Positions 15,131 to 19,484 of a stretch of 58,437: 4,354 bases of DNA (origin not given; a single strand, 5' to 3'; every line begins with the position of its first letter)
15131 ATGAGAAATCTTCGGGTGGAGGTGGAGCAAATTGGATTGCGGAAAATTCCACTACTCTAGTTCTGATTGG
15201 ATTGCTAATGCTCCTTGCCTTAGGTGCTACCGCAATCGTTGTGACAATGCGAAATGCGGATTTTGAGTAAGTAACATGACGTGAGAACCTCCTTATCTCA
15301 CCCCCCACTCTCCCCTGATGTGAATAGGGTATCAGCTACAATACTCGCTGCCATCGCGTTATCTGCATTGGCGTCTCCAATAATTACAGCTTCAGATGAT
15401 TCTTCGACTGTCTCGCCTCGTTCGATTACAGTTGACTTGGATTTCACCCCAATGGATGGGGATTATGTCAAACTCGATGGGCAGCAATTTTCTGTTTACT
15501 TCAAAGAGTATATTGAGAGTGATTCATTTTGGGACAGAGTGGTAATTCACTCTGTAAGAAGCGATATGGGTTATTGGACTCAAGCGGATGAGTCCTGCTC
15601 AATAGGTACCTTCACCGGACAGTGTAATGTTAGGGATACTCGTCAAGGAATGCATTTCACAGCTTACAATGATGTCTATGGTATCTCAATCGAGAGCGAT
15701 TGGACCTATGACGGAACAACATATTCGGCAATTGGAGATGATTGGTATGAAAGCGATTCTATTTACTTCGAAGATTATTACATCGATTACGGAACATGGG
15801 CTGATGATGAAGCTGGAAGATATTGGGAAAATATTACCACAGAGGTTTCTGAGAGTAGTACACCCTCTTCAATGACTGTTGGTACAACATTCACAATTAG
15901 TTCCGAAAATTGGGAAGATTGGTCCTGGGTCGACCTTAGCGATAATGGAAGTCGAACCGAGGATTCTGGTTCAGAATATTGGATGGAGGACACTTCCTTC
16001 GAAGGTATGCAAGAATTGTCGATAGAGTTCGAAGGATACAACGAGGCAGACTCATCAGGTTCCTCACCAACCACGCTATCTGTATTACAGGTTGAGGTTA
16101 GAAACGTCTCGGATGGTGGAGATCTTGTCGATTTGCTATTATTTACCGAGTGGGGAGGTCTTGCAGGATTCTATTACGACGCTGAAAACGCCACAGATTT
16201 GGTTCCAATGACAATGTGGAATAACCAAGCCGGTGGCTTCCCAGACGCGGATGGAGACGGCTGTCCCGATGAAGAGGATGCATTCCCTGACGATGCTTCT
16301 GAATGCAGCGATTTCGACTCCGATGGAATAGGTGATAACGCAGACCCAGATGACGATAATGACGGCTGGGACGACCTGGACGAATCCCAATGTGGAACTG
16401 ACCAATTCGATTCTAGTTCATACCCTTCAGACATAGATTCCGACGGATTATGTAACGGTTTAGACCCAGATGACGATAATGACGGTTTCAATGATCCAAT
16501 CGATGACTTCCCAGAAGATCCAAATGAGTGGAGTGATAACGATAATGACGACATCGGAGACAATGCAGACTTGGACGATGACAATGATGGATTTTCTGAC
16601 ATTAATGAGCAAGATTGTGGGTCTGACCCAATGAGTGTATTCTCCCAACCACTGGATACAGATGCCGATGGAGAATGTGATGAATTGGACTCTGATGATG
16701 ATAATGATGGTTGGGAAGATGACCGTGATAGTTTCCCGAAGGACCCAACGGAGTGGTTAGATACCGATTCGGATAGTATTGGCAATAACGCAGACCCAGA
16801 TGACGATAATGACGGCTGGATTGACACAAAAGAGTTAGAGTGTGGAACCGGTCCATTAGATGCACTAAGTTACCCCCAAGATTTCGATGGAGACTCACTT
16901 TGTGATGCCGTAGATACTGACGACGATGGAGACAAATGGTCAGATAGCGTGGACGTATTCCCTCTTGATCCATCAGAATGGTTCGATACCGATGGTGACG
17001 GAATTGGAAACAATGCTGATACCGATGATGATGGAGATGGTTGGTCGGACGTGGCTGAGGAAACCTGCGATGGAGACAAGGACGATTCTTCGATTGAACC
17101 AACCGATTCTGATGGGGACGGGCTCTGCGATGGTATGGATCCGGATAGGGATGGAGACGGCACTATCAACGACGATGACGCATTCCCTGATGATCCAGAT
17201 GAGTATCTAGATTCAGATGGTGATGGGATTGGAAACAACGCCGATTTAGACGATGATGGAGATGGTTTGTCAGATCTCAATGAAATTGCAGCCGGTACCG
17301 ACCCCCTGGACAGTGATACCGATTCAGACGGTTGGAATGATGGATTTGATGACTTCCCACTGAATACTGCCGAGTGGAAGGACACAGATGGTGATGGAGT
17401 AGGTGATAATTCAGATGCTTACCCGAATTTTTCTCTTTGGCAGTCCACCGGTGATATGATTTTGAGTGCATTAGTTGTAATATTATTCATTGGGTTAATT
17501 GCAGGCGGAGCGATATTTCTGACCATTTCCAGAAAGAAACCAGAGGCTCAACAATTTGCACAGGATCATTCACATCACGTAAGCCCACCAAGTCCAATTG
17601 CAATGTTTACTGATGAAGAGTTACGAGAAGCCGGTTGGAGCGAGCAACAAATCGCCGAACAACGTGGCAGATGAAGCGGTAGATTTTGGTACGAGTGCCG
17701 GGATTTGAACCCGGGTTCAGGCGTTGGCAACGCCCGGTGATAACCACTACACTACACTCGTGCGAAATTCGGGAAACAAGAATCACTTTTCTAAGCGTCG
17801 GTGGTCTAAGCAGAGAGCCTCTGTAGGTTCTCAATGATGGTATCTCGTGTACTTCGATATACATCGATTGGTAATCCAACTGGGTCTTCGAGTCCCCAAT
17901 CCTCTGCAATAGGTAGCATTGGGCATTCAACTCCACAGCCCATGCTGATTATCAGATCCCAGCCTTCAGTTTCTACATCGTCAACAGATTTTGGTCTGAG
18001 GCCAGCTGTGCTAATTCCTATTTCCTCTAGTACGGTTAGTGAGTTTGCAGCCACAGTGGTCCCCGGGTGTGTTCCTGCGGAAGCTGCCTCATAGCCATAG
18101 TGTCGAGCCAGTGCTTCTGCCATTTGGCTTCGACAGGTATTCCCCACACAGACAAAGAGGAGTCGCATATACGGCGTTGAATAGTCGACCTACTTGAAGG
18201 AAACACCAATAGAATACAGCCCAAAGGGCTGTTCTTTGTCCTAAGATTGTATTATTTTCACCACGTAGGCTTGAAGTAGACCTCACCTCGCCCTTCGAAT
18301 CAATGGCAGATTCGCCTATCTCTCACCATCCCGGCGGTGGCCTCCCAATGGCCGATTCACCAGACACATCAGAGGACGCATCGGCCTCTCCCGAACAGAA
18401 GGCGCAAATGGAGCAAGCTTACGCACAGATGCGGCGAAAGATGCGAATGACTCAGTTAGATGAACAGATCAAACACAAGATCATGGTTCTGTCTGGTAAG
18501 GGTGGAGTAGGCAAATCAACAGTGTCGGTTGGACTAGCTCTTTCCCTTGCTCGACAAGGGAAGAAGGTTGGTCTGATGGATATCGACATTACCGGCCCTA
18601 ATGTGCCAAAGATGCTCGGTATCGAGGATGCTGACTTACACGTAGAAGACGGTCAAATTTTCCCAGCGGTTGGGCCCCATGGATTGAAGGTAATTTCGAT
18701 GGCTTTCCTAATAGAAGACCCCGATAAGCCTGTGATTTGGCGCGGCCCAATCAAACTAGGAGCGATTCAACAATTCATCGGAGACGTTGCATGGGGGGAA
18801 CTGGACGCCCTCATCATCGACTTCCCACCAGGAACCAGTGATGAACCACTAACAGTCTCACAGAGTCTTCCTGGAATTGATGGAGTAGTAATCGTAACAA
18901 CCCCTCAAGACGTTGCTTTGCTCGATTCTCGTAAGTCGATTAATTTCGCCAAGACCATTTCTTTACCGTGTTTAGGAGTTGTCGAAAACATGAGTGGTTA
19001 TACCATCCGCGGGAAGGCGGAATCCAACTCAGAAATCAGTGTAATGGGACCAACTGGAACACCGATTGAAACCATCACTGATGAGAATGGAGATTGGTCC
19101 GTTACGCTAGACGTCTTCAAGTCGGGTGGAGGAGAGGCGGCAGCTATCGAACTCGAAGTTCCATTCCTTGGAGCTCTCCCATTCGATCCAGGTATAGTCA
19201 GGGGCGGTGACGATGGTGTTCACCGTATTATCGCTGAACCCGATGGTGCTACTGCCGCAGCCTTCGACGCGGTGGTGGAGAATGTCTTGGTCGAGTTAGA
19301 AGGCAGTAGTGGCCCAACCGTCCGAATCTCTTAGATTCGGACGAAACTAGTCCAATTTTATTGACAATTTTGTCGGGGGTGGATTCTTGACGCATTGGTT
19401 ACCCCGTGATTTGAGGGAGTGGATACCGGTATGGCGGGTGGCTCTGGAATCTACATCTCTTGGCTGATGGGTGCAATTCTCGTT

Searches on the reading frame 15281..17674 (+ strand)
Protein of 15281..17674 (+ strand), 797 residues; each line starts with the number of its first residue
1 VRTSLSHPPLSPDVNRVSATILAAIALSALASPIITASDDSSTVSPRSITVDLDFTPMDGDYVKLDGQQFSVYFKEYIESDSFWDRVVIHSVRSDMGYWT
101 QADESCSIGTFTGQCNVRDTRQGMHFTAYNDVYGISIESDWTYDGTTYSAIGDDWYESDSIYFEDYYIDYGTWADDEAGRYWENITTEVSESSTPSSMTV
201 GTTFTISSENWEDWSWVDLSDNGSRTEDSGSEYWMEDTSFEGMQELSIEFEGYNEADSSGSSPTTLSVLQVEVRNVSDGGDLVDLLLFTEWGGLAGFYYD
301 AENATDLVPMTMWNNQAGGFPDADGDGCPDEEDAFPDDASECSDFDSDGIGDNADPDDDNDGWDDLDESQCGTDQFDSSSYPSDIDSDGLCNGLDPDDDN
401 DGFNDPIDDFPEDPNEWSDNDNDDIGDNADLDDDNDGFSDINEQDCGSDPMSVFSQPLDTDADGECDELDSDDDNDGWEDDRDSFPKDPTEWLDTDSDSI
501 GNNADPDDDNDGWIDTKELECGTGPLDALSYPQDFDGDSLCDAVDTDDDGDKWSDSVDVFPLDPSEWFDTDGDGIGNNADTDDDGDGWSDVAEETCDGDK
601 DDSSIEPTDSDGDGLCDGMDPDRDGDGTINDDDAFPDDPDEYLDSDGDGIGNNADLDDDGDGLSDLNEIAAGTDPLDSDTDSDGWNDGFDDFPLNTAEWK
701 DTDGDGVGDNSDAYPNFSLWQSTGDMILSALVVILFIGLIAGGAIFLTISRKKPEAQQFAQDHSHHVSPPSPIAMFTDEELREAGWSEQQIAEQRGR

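Call 53: search_protein_families(library=pfam, proteins=[window:15281-17674:+], max_evalue=0.00001)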
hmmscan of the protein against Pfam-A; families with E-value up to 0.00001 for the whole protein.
window:15281-17674:+ (797 aa): 1 family
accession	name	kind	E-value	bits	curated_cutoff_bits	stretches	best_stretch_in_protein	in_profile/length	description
PF18884.5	TSP3_bac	-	2.2e-06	27.8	25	0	657-677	1-21/22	Bacterial TSP3 repeat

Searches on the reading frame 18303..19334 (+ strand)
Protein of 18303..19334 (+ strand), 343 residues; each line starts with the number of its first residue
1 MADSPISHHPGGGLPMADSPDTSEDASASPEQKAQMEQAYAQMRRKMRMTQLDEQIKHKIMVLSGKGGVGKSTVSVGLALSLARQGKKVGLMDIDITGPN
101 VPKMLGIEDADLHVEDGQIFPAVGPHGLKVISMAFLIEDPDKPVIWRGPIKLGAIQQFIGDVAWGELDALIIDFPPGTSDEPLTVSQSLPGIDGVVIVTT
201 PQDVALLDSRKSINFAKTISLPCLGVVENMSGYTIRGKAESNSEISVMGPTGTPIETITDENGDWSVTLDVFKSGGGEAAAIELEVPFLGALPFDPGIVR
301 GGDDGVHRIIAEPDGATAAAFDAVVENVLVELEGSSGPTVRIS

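Call 19: search_protein_families(library=pfam, proteins=[window:18303-19334:+], max_evalue=0.0001)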
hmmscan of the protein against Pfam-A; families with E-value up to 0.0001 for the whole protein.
window:18303-19334:+ (343 aa): 6 families
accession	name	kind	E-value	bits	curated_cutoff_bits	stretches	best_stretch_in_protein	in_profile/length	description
PF10609.15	ParA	-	1.2e-86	290.6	27.1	2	55-238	1-182/246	NUBPL iron-transfer P-loop NTPase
PF01656.29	CbiA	-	8.8e-13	48.8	25.4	1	60-154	1-54/125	CobQ/CobB/MinD/ParA nucleotide binding domain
PF13614.12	AAA_31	-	7.7e-10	39.4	27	1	59-107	3-50/177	AAA domain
PF02374.21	ArsA_ATPase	-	7.5e-07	29.1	24.3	1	59-95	2-38/305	Anion-transporting ATPase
PF09140.17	MipZ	-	9.4e-07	28.8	20.7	1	58-97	1-40/262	ATPase MipZ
PF03193.22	RsgA_GTPase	-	4.1e-05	23.9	30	1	31-76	79-124/174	RsgA GTPase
